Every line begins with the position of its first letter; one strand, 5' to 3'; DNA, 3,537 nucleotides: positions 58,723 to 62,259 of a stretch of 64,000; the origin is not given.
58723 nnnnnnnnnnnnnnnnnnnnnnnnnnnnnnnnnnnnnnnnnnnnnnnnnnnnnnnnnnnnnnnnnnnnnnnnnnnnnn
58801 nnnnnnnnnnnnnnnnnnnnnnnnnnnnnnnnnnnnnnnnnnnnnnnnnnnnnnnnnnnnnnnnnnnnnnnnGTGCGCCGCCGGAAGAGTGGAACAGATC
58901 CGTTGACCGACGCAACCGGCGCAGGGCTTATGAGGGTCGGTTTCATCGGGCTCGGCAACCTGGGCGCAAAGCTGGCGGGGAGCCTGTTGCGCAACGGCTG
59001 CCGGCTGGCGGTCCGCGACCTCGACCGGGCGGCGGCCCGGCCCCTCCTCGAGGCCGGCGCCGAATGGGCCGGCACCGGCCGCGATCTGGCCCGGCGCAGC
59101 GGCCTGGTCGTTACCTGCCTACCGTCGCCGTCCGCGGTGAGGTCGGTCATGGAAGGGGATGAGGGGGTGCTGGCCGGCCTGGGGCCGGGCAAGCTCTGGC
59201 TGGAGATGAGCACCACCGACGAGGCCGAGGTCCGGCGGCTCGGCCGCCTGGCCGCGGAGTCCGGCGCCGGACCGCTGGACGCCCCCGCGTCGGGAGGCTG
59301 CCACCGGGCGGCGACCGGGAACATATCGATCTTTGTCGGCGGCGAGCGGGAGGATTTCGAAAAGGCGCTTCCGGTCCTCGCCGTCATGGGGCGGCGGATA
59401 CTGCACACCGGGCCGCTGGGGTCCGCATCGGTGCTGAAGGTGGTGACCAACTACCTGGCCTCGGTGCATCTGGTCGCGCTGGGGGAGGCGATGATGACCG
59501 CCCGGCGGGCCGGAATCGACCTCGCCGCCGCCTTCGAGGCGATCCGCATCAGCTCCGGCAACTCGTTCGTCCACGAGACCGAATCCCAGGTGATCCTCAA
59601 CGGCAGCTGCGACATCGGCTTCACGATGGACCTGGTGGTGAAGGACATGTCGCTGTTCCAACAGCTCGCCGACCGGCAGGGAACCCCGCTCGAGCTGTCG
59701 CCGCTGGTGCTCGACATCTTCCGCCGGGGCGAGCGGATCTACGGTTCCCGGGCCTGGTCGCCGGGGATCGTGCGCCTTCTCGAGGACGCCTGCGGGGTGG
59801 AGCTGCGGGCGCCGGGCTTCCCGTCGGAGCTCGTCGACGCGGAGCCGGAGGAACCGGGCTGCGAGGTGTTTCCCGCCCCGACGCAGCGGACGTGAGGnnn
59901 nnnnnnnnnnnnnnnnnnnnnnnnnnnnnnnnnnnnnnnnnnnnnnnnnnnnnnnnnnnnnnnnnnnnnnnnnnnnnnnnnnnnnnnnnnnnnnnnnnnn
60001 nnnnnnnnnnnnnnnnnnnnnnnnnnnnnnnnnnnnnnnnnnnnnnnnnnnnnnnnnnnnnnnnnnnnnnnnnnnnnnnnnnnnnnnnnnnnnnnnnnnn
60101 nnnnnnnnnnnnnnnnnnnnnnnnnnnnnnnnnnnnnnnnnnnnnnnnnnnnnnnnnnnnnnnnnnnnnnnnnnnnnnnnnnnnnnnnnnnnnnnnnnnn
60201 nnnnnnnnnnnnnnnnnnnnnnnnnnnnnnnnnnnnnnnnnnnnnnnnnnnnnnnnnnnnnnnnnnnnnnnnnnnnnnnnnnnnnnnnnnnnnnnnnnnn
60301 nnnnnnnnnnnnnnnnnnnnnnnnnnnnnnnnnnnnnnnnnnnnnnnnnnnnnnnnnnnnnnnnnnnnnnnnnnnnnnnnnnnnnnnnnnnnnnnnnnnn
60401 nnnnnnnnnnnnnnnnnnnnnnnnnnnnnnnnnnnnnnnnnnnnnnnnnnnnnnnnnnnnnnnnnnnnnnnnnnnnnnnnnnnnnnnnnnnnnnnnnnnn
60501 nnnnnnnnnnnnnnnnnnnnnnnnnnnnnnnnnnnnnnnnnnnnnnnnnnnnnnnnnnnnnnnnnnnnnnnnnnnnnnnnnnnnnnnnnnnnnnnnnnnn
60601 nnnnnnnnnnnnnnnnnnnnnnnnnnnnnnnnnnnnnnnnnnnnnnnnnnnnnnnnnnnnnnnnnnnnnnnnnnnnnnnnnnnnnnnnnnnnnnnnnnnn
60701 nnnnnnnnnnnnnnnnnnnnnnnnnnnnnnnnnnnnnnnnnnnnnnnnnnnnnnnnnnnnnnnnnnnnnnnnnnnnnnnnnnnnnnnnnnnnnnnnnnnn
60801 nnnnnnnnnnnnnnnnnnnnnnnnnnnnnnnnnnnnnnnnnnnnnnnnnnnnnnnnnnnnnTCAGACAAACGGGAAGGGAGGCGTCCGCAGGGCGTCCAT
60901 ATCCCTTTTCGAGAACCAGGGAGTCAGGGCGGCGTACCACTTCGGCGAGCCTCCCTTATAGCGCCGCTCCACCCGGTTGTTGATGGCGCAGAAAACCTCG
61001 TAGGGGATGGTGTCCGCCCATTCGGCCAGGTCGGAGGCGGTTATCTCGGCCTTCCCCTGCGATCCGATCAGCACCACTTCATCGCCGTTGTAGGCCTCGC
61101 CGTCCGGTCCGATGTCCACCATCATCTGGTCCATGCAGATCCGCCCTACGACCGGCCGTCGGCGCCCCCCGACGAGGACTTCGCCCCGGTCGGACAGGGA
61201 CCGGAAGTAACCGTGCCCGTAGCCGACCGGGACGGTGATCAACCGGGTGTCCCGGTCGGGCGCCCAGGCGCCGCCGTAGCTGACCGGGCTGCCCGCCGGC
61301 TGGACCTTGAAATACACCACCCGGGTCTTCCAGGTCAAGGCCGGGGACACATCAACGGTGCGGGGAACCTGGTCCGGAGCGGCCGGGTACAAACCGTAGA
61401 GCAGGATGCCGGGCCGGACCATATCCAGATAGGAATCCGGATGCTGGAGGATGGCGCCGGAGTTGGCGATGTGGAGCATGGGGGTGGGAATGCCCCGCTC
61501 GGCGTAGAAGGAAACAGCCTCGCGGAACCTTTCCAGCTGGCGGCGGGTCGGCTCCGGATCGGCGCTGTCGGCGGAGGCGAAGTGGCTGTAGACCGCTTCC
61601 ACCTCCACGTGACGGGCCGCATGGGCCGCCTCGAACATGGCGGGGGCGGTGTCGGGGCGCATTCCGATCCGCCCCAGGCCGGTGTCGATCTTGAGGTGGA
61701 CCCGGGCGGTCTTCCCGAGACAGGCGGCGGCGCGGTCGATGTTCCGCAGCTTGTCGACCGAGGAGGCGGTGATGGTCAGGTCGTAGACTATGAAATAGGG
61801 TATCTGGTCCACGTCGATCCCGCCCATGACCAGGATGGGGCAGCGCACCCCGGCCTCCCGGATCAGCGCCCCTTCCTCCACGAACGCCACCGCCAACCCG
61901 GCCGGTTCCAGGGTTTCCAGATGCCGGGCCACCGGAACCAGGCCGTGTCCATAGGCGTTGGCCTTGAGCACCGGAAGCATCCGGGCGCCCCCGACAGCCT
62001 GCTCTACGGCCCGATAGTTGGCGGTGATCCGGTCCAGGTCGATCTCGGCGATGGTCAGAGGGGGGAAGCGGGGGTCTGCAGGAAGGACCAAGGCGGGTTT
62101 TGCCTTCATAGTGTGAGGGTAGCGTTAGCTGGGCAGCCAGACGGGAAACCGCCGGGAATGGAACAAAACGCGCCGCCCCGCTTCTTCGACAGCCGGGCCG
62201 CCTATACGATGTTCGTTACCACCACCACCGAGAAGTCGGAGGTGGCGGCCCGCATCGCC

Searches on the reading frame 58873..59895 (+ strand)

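Call 38: search_protein_families(library=pfam, proteins=[window:58873-59895:+])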
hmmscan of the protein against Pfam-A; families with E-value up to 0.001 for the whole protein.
window:58873-59895:+ (340 aa): 2 families
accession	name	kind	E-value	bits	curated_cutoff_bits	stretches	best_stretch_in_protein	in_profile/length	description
PF03446.21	NAD_binding_2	-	2.6e-39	135.3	21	1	21-180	1-161/161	NAD binding domain of 6-phosphogluconate dehydrogenase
PF14833.11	NAD_binding_11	-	1.8e-24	86.8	30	1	183-294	1-113/122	NAD-binding of NADP-dependent 3-hydroxyisobutyrate dehydrogenase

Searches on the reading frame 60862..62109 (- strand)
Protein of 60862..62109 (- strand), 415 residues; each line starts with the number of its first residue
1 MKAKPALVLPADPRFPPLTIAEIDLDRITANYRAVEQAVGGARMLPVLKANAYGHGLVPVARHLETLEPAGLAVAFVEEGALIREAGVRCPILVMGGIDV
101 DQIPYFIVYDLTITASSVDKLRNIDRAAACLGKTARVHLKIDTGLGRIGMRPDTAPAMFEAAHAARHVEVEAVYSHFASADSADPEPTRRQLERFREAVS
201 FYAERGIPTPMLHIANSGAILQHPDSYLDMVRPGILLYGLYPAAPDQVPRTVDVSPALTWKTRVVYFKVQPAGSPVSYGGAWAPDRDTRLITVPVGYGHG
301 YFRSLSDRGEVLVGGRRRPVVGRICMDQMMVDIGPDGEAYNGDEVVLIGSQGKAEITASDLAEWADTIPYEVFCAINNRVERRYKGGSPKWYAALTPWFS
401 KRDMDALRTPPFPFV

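Call 38: search_protein_families(library=pfam, proteins=[window:60862-62109:-])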
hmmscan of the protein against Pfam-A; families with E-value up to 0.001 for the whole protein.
window:60862-62109:- (415 aa): 2 families
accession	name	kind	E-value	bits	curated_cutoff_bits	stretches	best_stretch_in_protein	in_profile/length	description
PF01168.26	Ala_racemase_N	-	6.5e-70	235.7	24.1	1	23-242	1-220/220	Alanine racemase, N-terminal domain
PF00842.27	Ala_racemase_C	-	2.6e-45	153.5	25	1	257-384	1-127/127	Alanine racemase, C-terminal domain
